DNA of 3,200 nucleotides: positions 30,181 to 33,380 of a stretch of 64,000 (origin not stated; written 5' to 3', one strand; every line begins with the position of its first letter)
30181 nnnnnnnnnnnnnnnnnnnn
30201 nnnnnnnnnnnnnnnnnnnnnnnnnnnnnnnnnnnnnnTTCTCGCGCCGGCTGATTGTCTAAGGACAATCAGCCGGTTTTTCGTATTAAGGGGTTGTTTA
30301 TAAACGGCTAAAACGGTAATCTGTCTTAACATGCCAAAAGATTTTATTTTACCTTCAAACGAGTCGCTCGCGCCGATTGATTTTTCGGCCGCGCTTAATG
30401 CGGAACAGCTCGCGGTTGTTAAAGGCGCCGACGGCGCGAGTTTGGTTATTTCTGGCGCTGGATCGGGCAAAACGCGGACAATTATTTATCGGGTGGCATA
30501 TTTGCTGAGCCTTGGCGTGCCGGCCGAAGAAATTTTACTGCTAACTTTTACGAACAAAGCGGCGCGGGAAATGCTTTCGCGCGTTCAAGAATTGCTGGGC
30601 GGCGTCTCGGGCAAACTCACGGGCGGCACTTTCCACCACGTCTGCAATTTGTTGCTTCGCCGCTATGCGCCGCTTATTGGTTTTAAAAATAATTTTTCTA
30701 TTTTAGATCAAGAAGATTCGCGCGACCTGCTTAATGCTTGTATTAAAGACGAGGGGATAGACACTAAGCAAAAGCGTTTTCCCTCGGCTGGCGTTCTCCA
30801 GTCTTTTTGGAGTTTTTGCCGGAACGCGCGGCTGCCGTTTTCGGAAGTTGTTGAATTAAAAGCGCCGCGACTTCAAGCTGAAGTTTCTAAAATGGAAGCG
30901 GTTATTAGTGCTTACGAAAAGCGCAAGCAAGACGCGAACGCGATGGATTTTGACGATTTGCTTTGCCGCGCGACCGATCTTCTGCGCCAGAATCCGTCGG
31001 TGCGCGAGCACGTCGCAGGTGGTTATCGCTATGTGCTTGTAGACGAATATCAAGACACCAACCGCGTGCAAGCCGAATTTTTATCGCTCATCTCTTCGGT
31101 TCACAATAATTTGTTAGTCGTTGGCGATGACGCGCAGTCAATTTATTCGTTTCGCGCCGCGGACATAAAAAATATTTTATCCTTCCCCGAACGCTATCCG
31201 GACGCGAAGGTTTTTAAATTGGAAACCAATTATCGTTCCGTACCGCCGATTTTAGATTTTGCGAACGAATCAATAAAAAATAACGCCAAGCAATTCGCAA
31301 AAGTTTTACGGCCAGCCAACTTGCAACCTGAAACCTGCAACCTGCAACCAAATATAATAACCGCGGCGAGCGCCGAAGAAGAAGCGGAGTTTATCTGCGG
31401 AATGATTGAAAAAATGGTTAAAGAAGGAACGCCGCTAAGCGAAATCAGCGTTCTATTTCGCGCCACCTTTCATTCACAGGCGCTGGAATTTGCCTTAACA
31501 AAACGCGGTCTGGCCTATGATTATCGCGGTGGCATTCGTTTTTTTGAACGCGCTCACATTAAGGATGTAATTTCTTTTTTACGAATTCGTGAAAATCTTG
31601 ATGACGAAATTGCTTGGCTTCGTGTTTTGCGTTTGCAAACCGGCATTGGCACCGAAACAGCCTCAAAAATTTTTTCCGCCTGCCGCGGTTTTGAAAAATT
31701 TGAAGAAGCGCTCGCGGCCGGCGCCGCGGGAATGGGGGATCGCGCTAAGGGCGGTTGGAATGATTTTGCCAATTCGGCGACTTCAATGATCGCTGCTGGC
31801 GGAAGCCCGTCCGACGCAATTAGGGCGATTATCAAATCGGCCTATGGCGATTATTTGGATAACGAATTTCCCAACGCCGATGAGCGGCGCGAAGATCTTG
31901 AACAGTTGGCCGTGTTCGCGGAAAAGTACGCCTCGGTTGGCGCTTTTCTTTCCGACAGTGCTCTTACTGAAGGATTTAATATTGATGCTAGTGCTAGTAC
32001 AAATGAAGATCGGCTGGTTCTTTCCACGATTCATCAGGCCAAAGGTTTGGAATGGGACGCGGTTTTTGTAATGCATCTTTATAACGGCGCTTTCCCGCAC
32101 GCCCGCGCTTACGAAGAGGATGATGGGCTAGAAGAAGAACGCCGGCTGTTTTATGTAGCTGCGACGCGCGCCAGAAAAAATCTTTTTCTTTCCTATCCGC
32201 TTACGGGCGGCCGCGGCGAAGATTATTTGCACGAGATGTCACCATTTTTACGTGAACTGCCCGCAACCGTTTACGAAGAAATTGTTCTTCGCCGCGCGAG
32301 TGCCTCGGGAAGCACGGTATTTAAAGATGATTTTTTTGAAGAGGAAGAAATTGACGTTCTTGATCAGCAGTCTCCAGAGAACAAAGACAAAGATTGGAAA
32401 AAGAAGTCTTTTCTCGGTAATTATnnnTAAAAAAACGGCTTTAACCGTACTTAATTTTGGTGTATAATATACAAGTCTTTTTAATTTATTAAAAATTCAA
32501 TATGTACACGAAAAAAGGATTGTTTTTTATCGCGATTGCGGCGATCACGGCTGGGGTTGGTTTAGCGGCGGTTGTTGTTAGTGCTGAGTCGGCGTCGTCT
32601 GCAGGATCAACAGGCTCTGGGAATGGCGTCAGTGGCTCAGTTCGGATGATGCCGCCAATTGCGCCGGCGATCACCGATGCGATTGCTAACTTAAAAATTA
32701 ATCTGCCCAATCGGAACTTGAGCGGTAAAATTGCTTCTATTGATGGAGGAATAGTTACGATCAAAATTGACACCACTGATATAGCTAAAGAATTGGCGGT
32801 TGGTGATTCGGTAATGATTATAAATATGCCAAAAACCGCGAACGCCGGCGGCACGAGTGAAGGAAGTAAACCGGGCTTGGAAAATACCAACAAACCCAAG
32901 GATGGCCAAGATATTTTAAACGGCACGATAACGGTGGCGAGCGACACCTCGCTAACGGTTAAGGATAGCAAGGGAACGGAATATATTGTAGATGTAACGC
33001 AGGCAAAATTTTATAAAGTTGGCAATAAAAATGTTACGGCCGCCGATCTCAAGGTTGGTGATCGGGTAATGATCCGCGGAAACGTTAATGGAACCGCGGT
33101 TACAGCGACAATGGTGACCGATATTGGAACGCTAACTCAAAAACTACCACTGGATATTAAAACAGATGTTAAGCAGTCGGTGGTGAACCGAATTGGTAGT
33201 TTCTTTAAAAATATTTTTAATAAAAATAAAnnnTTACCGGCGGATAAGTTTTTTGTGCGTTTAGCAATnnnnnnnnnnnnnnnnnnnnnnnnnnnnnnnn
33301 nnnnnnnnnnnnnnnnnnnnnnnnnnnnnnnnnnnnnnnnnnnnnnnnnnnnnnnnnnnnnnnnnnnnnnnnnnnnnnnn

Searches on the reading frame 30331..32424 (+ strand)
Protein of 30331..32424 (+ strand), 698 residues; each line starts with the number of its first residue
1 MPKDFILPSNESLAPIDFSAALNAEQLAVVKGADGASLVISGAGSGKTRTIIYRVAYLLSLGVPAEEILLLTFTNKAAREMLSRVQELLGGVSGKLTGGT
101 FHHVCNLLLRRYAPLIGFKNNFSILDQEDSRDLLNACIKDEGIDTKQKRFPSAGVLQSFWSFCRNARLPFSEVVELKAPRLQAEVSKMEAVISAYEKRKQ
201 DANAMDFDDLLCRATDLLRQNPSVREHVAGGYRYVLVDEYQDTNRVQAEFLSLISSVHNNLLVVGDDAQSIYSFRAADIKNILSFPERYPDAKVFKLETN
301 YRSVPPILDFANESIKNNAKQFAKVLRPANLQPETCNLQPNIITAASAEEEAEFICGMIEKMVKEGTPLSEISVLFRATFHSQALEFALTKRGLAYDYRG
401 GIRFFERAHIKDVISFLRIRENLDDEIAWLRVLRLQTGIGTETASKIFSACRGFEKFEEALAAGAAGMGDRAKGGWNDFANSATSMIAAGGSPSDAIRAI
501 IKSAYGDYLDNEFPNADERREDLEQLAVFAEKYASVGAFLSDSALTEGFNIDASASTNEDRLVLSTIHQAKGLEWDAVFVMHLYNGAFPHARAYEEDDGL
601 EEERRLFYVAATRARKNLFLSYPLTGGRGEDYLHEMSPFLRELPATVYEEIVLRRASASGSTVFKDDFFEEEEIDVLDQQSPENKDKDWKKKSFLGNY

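Call 11: search_protein_families(library=pfam, proteins=[window:30331-32424:+], max_evalue=0.001)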
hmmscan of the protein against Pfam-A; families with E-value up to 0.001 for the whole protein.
window:30331-32424:+ (698 aa): 7 families
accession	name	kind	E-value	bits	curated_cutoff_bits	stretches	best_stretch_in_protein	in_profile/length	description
PF00580.27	UvrD-helicase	-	1.3e-76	258.3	23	1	22-289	1-270/271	UvrD/REP helicase N-terminal domain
PF13361.12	UvrD_C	-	1.5e-56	192.8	25.6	2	538-622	266-347/350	UvrD-like helicase C-terminal domain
PF13245.12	AAA_19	-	1.6e-19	70.9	25.1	1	34-275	11-134/134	AAA domain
PF13538.12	UvrD_C_2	-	2.8e-12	46.7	27.4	1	563-620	3-51/52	UvrD-like helicase C-terminal domain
PF01443.25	Viral_helicase1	-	2.6e-08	34.4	21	0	227-314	53-138/228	Viral superfamily 1 RNA helicase core domain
PF13604.12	AAA_30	-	3.2e-05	24.2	27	0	22-82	2-63/191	AAA domain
PF13087.12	AAA_12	-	4.7e-05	23.5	27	0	558-619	135-189/195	AAA domain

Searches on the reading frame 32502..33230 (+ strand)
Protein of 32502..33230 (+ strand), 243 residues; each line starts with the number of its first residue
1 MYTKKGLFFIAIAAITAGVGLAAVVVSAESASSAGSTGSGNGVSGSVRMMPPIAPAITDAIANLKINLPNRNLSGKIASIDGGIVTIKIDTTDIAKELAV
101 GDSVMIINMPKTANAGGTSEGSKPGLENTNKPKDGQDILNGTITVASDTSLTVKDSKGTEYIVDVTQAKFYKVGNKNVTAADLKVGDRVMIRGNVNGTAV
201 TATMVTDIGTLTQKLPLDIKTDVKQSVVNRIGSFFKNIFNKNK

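Call 71: search_protein_families(library=pfam, proteins=[window:32502-33230:+], max_evalue=0.001)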
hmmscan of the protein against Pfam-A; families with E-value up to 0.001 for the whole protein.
window:32502-33230:+ (243 aa): 1 family
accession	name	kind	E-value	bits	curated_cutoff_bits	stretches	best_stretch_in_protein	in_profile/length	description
PF23284.2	KOW2_Spt5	-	0.00019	21.6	28.9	0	71-100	13-42/50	Transcription elongation factor SPT5, second KOW domain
